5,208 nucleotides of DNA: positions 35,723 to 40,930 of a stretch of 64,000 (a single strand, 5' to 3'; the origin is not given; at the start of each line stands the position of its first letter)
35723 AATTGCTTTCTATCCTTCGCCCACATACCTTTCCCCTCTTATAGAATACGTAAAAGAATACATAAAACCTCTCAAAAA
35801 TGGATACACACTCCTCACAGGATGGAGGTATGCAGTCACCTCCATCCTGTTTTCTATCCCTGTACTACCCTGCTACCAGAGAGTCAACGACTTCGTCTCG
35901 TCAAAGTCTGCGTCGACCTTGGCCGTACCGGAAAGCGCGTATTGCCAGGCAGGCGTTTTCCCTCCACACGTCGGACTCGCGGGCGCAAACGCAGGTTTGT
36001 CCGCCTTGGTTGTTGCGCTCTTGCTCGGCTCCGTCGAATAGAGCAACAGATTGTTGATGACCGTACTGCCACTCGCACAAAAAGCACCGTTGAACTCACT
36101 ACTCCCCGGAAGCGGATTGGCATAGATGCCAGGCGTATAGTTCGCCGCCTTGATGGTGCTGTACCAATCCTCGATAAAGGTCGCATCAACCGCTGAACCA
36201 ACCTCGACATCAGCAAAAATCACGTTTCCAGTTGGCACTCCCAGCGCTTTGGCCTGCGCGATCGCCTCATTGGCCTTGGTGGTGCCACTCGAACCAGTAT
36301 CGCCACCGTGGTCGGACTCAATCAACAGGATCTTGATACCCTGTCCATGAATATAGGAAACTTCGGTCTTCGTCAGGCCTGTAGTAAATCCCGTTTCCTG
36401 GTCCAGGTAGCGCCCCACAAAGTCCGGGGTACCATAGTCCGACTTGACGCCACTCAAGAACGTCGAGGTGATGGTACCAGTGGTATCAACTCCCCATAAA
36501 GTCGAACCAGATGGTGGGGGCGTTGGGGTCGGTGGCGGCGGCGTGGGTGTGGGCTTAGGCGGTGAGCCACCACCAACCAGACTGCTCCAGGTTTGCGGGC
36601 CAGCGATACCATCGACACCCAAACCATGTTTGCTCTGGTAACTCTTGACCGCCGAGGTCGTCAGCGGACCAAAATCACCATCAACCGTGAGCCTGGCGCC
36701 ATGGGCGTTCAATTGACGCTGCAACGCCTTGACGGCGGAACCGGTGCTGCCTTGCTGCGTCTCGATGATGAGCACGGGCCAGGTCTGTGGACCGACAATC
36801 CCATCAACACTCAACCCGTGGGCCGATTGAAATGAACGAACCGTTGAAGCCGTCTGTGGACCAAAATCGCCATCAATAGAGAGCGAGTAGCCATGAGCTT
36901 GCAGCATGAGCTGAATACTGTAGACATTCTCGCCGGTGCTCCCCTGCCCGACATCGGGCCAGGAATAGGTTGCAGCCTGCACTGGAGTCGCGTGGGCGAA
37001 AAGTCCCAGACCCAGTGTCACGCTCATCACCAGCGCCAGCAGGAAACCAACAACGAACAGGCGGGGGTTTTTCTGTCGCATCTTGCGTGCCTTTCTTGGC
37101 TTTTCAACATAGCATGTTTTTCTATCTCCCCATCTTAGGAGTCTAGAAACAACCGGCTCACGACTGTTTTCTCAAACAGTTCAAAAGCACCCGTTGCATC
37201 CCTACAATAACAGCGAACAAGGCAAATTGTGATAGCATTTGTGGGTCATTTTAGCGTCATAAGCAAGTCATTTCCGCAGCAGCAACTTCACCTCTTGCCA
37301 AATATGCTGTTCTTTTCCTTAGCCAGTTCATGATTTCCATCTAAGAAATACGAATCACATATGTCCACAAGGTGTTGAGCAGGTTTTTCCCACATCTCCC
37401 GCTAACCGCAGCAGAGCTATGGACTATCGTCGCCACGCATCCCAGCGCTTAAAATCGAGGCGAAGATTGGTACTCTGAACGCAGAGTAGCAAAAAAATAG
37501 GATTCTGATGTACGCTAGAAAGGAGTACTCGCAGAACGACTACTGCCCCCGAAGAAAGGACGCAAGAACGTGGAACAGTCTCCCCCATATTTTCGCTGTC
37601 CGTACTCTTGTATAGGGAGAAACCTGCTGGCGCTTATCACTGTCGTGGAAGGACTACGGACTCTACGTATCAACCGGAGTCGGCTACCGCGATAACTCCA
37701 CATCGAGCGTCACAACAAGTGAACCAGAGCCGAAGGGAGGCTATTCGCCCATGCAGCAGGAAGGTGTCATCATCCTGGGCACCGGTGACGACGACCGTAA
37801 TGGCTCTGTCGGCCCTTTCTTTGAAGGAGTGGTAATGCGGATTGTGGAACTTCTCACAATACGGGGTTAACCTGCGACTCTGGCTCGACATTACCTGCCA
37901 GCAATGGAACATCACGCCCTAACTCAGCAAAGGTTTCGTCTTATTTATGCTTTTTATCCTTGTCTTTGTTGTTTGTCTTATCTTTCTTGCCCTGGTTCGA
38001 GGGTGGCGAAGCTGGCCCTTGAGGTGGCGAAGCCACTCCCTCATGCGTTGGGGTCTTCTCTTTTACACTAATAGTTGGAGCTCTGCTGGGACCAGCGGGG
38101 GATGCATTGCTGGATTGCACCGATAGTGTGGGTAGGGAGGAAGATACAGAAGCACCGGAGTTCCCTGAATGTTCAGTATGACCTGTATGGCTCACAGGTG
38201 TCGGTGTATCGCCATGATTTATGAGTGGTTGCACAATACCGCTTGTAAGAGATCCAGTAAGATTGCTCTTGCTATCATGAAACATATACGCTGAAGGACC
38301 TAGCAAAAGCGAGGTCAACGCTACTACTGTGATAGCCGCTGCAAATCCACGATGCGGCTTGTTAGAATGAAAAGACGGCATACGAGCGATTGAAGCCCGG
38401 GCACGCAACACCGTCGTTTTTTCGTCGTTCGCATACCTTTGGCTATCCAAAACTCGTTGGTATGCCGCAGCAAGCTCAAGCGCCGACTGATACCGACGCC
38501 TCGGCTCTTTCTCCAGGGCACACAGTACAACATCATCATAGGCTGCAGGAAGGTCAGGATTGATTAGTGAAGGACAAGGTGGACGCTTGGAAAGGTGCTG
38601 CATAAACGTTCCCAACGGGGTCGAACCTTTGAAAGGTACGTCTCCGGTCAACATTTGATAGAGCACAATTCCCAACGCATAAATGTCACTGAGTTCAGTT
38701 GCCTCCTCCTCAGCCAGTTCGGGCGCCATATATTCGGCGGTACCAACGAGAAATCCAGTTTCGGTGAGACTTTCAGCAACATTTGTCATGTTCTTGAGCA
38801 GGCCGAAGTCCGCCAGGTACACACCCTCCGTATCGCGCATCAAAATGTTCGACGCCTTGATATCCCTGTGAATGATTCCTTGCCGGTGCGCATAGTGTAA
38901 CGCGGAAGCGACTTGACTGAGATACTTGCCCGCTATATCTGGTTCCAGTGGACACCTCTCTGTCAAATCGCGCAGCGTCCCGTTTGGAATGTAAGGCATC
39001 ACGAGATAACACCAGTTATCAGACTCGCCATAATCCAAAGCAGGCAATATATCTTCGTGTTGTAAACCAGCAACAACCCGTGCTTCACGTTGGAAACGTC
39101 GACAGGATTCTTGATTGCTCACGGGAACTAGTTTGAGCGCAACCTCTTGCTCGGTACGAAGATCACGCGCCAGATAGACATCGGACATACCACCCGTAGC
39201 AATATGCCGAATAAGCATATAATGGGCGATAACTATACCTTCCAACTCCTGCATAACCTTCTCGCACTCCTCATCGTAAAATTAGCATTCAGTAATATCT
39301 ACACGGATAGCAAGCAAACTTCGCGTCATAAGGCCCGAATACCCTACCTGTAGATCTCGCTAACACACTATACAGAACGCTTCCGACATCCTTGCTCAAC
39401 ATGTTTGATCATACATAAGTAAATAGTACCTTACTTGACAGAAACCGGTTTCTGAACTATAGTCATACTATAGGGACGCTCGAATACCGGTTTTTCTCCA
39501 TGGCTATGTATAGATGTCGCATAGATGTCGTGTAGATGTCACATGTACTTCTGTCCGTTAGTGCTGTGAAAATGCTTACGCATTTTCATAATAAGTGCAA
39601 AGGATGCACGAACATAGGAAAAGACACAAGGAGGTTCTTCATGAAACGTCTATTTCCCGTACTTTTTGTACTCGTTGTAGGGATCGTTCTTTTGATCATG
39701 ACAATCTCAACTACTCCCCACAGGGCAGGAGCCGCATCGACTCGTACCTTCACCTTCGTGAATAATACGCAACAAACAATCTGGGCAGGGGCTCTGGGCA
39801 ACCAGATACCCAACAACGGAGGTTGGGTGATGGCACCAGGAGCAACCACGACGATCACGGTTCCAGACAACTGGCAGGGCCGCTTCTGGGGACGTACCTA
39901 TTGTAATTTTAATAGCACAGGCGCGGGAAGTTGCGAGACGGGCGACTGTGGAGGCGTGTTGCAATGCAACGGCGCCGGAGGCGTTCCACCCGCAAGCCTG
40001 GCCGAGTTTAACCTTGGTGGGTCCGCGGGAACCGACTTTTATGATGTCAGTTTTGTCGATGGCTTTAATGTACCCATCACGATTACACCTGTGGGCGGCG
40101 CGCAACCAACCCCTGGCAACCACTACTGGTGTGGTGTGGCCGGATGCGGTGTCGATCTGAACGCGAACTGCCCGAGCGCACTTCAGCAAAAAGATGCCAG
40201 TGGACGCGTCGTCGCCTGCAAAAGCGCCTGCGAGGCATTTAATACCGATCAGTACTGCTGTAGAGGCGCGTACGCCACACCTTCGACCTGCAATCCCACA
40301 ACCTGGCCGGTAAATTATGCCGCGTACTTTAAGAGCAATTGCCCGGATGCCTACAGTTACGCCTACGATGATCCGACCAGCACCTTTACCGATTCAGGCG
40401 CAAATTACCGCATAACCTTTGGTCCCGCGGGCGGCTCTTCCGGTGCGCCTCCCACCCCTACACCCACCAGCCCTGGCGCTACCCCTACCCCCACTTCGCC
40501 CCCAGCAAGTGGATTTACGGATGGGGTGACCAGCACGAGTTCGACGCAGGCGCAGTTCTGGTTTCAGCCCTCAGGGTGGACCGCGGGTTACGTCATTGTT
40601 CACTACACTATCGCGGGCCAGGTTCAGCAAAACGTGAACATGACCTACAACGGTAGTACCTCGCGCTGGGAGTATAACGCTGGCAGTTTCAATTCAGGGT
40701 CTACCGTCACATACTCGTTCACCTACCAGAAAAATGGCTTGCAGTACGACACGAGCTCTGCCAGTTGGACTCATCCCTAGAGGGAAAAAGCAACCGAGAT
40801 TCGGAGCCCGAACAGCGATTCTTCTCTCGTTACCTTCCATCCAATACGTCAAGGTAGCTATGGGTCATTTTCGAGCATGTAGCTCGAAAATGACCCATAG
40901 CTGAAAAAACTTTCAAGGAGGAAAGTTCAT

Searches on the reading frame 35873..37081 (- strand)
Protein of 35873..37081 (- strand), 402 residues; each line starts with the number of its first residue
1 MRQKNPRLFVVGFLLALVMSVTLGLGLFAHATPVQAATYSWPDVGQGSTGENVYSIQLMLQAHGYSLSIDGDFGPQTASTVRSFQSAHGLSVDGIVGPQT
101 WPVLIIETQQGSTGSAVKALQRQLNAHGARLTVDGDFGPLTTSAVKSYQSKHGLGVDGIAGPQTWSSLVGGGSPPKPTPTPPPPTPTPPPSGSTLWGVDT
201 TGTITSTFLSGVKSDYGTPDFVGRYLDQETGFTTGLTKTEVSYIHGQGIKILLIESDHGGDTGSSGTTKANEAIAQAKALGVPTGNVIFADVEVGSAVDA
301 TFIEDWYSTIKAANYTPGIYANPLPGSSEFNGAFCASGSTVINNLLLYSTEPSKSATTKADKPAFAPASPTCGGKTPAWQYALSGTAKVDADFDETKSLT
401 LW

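Call 90: search_protein_families(library=pfam, proteins=[window:35873-37081:-], max_evalue=0.00001)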
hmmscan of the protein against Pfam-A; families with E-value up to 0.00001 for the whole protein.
window:35873-37081:- (402 aa): 3 families
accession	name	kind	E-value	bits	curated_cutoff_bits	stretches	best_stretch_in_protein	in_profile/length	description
PF01471.23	PG_binding_1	-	9.8e-39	131.8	23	2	113-168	1-57/57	Putative peptidoglycan binding domain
PF08924.17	Rv2525c_GlyHyd-like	-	1.5e-14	55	27.2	1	220-325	9-131/198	Rv2525c-like, glycoside hydrolase-like domain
PF09374.15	PG_binding_3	-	4.6e-13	49.6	24.6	0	116-147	2-33/76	Predicted Peptidoglycan domain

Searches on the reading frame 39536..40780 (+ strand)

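Call 90: search_protein_families(library=pfam, proteins=[window:39536-40780:+], max_evalue=0.00001)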
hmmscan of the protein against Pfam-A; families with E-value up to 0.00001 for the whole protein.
window:39536-40780:+ (414 aa): 2 families
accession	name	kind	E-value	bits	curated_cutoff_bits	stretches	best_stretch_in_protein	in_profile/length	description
PF00314.23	Thaumatin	-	3.4e-77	259.3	27.4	1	76-297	1-209/209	Thaumatin family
PF22184.2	CBM_56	-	4.7e-29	100.9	27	1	330-406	2-75/75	Carbohydrate binding module family 56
